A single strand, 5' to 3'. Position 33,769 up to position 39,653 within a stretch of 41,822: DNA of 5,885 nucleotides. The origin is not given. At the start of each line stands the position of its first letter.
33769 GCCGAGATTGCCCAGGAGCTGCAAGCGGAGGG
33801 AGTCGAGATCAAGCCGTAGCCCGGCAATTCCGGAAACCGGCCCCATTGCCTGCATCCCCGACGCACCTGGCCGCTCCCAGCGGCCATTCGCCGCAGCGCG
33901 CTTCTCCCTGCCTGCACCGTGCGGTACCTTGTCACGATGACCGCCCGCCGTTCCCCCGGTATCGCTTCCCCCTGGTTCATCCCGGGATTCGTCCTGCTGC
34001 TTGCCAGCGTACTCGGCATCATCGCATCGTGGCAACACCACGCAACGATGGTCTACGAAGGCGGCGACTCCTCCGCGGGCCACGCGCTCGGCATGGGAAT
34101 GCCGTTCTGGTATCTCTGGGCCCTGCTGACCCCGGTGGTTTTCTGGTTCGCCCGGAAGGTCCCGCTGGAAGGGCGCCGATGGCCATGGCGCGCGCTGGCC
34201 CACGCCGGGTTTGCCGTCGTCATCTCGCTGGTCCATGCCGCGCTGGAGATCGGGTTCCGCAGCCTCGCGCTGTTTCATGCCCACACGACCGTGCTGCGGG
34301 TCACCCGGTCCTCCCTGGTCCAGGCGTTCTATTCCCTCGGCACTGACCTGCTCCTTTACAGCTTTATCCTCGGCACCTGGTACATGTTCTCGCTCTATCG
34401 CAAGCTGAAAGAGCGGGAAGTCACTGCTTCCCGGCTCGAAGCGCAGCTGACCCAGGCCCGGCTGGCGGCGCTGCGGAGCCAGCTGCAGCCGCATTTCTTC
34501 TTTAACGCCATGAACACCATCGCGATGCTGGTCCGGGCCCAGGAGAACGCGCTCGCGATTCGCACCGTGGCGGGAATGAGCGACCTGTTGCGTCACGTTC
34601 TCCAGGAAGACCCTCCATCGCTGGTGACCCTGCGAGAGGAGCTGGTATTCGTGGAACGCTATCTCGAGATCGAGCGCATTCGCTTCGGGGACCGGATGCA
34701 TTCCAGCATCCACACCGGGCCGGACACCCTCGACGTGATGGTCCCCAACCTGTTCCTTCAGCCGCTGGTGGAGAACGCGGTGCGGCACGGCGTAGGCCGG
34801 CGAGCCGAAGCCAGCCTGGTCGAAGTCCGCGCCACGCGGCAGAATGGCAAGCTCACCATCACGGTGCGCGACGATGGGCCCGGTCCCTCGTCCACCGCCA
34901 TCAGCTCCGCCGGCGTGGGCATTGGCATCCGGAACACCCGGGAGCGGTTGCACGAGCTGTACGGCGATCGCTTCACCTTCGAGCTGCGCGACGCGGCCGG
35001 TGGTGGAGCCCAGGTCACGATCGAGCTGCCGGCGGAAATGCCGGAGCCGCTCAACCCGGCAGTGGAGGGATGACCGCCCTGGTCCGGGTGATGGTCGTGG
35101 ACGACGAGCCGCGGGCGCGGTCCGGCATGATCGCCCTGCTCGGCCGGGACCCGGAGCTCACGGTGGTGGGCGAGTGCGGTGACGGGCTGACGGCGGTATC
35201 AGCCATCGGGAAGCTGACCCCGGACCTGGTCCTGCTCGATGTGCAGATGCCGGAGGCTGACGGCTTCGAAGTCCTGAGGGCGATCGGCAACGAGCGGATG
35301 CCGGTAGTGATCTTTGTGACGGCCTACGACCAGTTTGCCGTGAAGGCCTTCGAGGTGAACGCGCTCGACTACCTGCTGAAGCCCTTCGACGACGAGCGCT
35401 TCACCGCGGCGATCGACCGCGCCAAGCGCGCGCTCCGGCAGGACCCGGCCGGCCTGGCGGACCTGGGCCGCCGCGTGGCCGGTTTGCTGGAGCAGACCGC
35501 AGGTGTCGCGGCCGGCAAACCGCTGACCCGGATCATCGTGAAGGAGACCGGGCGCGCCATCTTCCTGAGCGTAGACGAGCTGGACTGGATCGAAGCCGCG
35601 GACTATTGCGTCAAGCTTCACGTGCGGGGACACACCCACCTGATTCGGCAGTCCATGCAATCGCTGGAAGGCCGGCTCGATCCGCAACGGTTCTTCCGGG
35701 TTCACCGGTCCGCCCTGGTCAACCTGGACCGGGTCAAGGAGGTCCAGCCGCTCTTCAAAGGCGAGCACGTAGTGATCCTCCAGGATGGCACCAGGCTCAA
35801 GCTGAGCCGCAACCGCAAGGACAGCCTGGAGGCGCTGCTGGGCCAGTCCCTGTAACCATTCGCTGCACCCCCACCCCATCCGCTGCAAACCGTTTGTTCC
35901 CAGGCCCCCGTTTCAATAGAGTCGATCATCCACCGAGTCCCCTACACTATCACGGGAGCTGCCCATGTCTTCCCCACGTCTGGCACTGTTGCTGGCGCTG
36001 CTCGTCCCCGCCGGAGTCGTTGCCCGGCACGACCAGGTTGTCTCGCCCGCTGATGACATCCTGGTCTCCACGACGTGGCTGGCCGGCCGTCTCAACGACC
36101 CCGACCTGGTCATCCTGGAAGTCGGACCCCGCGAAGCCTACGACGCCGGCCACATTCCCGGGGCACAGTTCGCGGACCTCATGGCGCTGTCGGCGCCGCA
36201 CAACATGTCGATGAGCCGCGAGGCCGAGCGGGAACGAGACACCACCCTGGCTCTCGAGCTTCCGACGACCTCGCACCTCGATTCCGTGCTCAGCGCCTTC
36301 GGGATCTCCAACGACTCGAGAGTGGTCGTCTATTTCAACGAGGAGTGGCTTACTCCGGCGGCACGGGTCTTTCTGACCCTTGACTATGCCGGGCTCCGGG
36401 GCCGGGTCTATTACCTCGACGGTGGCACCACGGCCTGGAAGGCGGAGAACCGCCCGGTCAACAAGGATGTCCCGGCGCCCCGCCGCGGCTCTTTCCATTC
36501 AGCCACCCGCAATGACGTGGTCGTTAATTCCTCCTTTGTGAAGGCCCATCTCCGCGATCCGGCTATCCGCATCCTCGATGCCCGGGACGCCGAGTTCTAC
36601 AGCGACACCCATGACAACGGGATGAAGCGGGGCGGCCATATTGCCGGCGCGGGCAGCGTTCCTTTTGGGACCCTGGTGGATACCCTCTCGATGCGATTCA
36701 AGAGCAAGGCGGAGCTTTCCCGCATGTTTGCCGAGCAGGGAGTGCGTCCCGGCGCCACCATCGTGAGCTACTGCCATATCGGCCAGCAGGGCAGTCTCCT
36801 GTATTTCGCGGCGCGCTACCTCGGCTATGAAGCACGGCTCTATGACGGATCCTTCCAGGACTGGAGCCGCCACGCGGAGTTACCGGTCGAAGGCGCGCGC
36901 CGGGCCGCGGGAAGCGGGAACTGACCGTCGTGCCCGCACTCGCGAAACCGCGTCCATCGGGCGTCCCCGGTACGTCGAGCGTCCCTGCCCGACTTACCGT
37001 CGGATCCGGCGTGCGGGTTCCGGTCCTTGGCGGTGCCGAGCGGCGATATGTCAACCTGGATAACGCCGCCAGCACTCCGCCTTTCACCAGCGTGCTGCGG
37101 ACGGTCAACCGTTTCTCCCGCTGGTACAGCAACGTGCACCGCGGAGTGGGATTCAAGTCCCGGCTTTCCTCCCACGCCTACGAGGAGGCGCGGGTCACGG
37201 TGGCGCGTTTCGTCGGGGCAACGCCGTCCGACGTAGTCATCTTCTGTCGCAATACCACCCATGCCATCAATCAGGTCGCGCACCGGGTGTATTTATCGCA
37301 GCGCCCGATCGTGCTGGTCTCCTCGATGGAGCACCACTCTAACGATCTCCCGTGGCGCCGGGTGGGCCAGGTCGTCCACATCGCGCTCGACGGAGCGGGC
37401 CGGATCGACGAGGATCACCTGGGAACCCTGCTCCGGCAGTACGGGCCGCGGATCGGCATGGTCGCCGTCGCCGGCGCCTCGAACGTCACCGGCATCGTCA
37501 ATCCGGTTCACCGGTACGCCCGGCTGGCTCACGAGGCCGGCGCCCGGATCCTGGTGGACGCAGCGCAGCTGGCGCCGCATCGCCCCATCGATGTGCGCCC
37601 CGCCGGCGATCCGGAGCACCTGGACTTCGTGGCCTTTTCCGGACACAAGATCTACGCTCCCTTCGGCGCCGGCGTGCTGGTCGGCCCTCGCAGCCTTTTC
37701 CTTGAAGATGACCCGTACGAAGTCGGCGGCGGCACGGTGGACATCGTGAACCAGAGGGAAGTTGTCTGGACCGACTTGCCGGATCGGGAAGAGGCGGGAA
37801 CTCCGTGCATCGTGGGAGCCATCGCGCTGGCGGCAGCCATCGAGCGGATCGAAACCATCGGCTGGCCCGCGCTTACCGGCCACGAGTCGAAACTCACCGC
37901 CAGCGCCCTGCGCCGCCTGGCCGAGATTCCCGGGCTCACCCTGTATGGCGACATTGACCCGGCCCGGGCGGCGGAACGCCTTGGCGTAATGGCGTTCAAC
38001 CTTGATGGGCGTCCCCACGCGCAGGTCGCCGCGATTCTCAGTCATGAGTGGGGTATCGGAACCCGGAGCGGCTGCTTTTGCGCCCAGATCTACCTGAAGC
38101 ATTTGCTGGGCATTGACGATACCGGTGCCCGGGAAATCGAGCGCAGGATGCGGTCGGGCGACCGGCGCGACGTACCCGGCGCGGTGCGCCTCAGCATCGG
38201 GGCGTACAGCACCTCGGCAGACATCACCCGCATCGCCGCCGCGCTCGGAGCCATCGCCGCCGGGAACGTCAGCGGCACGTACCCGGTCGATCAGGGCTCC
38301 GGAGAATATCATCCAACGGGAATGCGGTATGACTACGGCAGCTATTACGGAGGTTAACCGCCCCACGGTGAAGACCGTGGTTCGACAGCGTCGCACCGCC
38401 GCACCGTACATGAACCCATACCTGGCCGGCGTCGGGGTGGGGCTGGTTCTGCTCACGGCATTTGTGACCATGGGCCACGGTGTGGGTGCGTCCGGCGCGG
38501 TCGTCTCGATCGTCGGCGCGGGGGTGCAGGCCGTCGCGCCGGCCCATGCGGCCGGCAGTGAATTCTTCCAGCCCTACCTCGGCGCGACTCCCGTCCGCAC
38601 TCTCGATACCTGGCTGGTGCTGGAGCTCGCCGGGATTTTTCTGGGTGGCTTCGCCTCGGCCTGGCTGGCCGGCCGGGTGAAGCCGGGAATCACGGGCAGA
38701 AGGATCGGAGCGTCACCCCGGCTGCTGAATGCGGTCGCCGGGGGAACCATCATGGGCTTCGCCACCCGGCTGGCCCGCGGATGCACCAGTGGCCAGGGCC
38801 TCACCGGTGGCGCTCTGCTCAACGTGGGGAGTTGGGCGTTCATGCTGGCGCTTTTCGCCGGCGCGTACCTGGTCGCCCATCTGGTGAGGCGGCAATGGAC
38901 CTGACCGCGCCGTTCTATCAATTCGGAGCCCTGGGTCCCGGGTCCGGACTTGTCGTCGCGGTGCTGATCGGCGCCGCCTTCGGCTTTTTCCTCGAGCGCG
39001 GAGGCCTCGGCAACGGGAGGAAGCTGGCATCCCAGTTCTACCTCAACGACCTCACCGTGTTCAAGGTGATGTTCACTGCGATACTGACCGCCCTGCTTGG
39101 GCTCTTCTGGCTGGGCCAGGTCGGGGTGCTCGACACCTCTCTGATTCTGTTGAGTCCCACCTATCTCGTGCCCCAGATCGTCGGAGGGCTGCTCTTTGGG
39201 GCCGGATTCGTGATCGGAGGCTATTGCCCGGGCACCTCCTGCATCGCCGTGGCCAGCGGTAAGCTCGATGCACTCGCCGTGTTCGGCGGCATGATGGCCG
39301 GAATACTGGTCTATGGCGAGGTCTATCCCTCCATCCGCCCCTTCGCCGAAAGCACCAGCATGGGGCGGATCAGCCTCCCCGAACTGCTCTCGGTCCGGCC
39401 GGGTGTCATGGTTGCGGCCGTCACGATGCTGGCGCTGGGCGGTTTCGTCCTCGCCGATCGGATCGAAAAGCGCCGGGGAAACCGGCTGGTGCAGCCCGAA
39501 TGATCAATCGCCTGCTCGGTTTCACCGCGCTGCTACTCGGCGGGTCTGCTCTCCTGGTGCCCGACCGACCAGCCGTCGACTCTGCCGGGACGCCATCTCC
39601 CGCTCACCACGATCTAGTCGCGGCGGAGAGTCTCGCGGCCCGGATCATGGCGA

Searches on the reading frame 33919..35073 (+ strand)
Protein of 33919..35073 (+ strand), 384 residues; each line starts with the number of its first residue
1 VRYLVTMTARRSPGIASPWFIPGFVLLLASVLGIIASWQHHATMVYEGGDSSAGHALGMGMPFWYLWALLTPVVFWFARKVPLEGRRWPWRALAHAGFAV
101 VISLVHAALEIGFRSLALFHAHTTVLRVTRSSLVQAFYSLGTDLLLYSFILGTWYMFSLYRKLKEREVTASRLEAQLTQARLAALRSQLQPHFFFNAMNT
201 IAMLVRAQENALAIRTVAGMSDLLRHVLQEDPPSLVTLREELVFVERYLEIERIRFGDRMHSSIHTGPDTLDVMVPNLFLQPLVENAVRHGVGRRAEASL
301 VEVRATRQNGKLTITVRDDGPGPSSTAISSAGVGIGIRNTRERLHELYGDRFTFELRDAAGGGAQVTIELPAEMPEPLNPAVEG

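Call 38: search_protein_families(library=pfam, proteins=[window:33919-35073:+], max_evalue=0.001)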
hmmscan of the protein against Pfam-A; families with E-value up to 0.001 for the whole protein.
window:33919-35073:+ (384 aa): 3 families
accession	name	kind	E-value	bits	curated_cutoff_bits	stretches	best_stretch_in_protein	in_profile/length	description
PF06580.19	His_kinase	-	9.3e-24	83.9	25.2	1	180-260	1-81/81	Histidine kinase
PF02518.31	HATPase_c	-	1.4e-10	42.1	26.4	1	280-373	10-110/111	Histidine kinase-, DNA gyrase B-, and HSP90-like ATPase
PF13581.12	HATPase_c_2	-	3.7e-05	24.2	27.4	1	284-326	40-82/127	Histidine kinase-like ATPase domain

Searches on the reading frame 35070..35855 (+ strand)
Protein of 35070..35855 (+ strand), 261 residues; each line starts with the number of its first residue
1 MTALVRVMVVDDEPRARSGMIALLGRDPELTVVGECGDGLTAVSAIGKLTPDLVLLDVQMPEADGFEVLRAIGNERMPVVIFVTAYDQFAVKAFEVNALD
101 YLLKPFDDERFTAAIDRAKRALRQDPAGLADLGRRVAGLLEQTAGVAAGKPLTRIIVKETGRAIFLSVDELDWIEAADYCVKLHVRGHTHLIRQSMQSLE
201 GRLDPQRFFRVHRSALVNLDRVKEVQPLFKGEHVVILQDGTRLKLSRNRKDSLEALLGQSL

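Call 38: search_protein_families(library=pfam, proteins=[window:35070-35855:+], max_evalue=0.001)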
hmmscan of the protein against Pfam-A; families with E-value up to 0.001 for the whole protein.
window:35070-35855:+ (261 aa): 2 families
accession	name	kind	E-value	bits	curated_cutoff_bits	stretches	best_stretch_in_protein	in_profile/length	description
PF00072.30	Response_reg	-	4.1e-24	85.3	30.2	1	7-115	1-110/111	Response regulator receiver domain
PF04397.21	LytTR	-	6.5e-23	81.2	22.6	1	162-257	2-97/98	LytTr DNA-binding domain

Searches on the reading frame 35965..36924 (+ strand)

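Call 38: search_protein_families(library=pfam, proteins=[window:35965-36924:+], max_evalue=0.001)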
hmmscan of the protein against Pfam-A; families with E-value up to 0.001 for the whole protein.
window:35965-36924:+ (319 aa): 1 family
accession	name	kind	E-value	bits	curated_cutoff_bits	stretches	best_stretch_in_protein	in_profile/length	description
PF00581.25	Rhodanese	-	6.5e-28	97.6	22.2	2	36-161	2-102/102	Rhodanese-like domain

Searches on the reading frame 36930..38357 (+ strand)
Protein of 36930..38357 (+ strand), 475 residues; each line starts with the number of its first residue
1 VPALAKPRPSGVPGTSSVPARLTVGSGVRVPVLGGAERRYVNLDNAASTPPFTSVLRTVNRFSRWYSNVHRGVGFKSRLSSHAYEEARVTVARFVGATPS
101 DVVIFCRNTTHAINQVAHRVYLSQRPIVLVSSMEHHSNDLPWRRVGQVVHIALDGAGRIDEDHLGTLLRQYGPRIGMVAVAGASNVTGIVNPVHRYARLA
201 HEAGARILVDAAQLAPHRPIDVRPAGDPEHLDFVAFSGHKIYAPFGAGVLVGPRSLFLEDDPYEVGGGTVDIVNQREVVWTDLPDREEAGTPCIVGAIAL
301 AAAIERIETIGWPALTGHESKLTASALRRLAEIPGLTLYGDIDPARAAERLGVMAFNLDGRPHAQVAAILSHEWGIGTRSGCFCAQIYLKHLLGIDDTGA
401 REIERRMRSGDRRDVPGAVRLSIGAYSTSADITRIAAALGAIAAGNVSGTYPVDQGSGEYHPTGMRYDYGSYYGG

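Call 38: search_protein_families(library=pfam, proteins=[window:36930-38357:+], max_evalue=0.001)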
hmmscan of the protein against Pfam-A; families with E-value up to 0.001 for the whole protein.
window:36930-38357:+ (475 aa): 2 families
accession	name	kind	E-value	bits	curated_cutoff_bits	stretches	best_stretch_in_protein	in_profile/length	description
PF00266.25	Aminotran_5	-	4.4e-85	286.3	21.5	1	41-434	1-370/371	Aminotransferase class-V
PF01212.27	Beta_elim_lyase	-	0.00019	21.3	27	1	100-272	47-215/288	Beta-eliminating lyase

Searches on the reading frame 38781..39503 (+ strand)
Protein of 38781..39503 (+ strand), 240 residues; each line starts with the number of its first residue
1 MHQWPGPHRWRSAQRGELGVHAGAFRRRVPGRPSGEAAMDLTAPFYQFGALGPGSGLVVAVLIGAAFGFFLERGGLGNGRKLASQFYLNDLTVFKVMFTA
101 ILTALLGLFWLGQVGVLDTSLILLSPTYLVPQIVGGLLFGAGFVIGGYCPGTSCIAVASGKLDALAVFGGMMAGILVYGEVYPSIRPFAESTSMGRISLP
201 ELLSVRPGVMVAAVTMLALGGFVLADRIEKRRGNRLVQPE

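Call 38: search_protein_families(library=pfam, proteins=[window:38781-39503:+], max_evalue=0.001)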
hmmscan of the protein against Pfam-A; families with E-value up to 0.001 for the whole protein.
window:38781-39503:+ (240 aa): 2 families
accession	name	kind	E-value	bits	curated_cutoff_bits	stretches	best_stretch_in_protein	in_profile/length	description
PF04143.19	Sulf_transp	-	2.5e-15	57.3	27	1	83-230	11-154/310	Sulphur transport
PF20398.3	DUF6691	-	6.9e-06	26.8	27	1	57-178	3-130/142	Family of unknown function (DUF6691)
